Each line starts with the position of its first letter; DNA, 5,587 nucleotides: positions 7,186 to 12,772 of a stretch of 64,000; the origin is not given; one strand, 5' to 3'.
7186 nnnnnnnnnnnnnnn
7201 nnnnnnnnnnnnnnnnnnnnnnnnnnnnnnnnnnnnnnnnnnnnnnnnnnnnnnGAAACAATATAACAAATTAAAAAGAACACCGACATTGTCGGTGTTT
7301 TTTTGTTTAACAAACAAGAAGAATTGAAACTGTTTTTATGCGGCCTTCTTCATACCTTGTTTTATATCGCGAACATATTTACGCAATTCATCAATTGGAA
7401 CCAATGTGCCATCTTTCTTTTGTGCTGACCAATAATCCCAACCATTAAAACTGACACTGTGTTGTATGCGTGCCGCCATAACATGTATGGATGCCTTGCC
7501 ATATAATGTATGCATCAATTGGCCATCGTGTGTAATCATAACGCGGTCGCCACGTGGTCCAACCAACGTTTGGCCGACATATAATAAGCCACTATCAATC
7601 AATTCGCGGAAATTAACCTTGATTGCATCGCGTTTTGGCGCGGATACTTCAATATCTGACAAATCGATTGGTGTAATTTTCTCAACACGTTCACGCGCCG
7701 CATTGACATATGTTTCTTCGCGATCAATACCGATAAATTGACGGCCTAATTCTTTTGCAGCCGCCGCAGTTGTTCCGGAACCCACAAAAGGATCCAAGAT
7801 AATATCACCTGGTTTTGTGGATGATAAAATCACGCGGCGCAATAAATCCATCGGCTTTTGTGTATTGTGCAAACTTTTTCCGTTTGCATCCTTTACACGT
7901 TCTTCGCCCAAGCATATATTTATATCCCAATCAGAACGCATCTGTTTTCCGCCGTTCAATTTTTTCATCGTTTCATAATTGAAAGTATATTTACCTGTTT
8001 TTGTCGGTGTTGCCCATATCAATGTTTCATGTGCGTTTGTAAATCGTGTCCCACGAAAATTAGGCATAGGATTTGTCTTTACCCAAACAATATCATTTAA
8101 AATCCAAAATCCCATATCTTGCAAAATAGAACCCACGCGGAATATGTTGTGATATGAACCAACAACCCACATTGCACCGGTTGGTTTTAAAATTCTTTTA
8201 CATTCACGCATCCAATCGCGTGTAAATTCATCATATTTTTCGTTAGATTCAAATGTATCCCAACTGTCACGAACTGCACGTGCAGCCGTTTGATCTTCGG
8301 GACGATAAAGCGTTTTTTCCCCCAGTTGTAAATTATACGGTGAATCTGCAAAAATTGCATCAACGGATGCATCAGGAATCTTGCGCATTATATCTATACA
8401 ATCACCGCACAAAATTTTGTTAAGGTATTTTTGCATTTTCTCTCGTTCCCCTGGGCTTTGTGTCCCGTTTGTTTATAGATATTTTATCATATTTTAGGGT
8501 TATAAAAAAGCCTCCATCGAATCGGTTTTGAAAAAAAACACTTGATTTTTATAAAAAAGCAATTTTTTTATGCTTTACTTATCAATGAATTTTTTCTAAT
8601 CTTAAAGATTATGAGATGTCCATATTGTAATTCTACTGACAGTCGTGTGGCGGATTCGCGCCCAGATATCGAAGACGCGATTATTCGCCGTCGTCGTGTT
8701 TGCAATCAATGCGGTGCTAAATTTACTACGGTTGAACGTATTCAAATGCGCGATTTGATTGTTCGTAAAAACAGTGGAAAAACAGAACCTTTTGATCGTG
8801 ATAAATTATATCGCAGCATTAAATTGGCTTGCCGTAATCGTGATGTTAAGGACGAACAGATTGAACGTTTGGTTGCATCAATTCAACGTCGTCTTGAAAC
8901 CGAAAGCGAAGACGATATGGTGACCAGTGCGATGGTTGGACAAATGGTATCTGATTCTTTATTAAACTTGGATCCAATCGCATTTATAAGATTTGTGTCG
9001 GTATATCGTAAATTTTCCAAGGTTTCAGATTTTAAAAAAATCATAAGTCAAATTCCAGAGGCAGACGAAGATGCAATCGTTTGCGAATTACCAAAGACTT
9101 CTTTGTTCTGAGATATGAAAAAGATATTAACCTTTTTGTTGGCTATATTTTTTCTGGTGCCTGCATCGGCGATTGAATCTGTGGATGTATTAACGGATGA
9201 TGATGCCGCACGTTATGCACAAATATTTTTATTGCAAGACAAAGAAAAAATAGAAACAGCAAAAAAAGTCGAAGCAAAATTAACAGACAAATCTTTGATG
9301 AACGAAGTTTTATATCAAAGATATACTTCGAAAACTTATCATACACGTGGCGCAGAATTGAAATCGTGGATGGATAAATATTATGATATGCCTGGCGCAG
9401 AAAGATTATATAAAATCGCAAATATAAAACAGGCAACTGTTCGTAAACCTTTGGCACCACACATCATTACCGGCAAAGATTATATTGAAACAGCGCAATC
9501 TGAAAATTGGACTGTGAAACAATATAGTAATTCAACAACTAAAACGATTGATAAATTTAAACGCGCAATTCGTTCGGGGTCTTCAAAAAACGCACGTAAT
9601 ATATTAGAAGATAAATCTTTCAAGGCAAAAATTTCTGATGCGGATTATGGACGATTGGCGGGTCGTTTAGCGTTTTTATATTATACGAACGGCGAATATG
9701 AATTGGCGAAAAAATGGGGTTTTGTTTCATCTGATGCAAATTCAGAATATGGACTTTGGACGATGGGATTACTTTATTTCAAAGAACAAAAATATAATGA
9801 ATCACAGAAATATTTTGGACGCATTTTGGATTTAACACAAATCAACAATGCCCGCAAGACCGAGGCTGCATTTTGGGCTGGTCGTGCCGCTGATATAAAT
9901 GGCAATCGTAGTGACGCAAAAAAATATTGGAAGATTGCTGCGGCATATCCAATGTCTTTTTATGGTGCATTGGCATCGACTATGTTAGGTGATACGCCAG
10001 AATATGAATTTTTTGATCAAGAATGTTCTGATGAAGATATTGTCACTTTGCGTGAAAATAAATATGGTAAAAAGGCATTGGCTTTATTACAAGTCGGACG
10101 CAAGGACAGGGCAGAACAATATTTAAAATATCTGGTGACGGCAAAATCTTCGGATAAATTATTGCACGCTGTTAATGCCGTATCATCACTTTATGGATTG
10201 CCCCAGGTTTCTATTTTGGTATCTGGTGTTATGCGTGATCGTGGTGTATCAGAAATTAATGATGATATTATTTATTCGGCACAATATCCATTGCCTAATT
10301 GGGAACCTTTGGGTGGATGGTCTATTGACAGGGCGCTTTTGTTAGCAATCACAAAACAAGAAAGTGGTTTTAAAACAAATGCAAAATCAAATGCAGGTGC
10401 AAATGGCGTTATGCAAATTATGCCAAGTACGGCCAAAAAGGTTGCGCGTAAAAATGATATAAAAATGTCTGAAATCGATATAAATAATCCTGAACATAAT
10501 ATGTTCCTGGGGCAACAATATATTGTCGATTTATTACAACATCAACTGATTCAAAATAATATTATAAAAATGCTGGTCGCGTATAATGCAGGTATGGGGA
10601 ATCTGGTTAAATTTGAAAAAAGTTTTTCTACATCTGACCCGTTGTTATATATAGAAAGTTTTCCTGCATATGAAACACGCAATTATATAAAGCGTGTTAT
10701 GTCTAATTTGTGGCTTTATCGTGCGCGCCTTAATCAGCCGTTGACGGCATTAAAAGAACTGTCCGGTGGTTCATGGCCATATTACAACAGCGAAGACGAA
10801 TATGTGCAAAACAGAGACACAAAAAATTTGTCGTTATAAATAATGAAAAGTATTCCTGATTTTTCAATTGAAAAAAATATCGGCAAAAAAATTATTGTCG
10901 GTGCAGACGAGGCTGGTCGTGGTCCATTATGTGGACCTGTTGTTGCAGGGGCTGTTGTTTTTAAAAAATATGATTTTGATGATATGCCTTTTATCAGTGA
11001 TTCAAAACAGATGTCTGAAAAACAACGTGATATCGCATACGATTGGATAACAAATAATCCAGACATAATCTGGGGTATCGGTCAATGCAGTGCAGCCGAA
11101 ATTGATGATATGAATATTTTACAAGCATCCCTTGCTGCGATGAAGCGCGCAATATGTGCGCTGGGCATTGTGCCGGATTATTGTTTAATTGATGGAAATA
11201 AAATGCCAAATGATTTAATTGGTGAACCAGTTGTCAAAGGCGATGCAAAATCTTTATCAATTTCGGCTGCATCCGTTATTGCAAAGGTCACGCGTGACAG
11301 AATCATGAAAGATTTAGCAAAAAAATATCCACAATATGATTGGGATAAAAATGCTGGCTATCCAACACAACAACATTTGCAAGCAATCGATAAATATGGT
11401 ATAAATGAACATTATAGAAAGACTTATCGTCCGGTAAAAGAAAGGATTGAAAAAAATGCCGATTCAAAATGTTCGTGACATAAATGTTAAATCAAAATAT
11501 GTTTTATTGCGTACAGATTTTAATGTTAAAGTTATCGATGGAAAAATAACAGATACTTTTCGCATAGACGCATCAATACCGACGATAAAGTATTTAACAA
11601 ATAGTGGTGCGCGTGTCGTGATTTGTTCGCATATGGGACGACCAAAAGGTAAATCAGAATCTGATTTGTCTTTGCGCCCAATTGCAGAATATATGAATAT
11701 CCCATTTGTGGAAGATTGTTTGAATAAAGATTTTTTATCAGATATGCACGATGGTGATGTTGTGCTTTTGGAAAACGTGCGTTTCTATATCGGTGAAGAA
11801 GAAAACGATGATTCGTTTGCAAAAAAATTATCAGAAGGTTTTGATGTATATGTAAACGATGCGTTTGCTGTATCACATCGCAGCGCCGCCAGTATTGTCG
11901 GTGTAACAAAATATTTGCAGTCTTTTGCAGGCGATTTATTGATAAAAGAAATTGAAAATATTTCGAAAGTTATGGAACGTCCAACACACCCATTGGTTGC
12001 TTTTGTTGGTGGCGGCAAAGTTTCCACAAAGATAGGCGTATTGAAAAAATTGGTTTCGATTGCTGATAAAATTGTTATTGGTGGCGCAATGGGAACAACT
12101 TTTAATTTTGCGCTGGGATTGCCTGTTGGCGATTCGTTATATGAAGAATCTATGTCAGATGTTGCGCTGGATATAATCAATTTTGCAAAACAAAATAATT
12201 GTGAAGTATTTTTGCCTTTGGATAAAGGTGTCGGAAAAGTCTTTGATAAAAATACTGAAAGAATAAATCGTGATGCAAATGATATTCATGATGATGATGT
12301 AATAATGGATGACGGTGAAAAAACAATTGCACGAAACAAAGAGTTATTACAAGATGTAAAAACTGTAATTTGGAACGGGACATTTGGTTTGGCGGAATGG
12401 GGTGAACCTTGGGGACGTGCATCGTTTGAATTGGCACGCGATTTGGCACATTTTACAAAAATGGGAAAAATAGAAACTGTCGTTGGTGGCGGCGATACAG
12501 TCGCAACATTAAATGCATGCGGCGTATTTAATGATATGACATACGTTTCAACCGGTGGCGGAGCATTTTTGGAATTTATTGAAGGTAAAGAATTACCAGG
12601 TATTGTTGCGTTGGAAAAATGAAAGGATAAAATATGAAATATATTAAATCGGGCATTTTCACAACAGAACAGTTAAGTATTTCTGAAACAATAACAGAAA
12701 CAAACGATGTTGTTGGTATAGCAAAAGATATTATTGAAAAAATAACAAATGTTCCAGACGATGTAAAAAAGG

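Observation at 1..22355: Expanded family of giant cysteine-rich secreted proteins (six paralogs), a candidate undescribed envelope/surface system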

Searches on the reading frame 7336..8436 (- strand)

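Call 9: search_protein_families(library=ncbifam, proteins=[window:7336-8436:-], max_evalue=0.00001)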
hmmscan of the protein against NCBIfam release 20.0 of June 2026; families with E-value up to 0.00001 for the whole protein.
window:7336-8436:- (366 aa): 5 families
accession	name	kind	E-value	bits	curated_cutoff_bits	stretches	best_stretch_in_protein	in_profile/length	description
NF050803.1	DnaMtaseCcrMCaul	equivalog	2.1e-149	497.2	830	1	5-353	3-348/350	adenine-specific DNA-methyltransferase CcrM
NF008572.0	PRK11524.1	equivalog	1.1e-34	119.9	292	2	190-257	195-262/294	adenine-specific DNA-methyltransferase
NF010253.0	PRK13699.1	subfamily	1.7e-24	86.8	244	1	7-254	3-208/226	DNA methyltransferase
TIGR01177.1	TIGR01177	hypoth_equivalog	8.6e-08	31.9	316.55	0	202-265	175-235/330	TIGR01177 family methyltransferase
NF043040.1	corrin_prot_MT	hypoth_equivalog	6.7e-06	25.7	180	0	198-253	29-85/216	corrinoid protein-associated methyltransferase CpaM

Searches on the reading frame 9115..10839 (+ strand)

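Call 9: search_protein_families(library=ncbifam, proteins=[window:9115-10839:+], max_evalue=0.00001)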
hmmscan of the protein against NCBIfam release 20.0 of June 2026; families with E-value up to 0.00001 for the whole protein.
window:9115-10839:+ (574 aa): 5 families
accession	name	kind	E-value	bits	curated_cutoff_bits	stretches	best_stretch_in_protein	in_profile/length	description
NF047373.1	BB0259_flg_lyt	exception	5.6e-37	127.9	234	1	403-536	560-689/705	flagellar assembly lytic transglycosylase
NF008631.0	PRK11619.1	equivalog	2.5e-25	88.9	536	1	403-546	491-635/644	murein transglycosylase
NF008670.0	PRK11671.1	equivalog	1.6e-08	34.1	375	1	402-500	203-309/359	membrane-bound lytic murein transglycosylase MltC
NF012014.0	PRK15470.1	equivalog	3.1e-07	30.2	233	1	401-499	49-155/203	membrane-bound lytic murein transglycosylase EmtA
NF008112.0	PRK10859.1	equivalog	3.9e-07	28.9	354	1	403-497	300-390/483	membrane-bound lytic murein transglycosylase MltF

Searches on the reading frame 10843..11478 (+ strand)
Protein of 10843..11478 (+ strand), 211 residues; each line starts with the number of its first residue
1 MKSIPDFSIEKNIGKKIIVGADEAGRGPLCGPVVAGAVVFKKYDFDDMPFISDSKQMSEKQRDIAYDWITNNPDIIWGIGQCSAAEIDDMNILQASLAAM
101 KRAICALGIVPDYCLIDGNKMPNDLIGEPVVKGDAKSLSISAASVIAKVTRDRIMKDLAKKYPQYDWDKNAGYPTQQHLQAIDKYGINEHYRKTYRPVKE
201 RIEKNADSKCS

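Call 9: search_protein_families(library=ncbifam, proteins=[window:10843-11478:+], max_evalue=0.00001)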
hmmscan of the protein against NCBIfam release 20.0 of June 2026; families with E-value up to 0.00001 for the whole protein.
window:10843-11478:+ (211 aa): 9 families
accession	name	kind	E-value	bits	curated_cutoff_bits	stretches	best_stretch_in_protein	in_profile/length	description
NF000594.1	PRK00015.1-1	equivalog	2.6e-67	227.1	243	1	14-200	67-250/251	ribonuclease HII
NF000595.1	PRK00015.1-3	equivalog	3e-65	219.8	167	1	16-200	2-186/188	ribonuclease HII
NF000596.1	PRK00015.1-4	equivalog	5.1e-62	209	251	1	18-203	2-185/186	ribonuclease HII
NF010537.0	PRK13925.1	equivalog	2.5e-53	180.7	252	1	15-200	9-197/200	ribonuclease HII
NF000598.1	PRK00015.2-2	equivalog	1.3e-47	162.2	273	1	13-197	17-202/203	ribonuclease HII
NF010538.0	PRK13926.1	equivalog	1.1e-45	156.4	285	1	6-206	9-209/213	ribonuclease HII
NF000600.1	PRK00015.2-4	equivalog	5.7e-37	127.3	364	1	16-199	28-211/212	ribonuclease HII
NF011119.0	PRK14550.1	equivalog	1.2e-24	87.5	350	1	18-196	2-186/204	ribonuclease HII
TIGR00729.1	TIGR00729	equivalog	3.5e-18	66.4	123.3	1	18-175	1-173/207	ribonuclease HII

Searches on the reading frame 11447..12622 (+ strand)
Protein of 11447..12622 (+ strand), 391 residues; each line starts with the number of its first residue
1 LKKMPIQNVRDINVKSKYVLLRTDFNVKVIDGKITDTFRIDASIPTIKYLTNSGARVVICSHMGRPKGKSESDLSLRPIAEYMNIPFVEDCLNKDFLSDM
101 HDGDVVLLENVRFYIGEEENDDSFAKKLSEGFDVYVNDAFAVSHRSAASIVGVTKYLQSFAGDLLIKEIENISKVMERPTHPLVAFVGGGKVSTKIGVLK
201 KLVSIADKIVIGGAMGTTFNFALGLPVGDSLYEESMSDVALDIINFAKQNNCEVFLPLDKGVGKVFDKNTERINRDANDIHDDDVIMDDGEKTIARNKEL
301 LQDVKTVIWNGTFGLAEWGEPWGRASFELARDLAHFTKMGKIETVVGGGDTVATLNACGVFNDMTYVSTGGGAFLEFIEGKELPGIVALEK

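Call 9: search_protein_families(library=ncbifam, proteins=[window:11447-12622:+], max_evalue=0.00001)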
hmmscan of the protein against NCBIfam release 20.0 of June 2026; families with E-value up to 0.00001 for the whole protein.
window:11447-12622:+ (391 aa): 1 family
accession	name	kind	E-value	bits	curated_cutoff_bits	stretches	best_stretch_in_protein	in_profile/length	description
NF010569.0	PRK13962.1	equivalog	5e-114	381.8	883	1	5-389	2-391/645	bifunctional phosphoglycerate kinase/triosephosphate isomerase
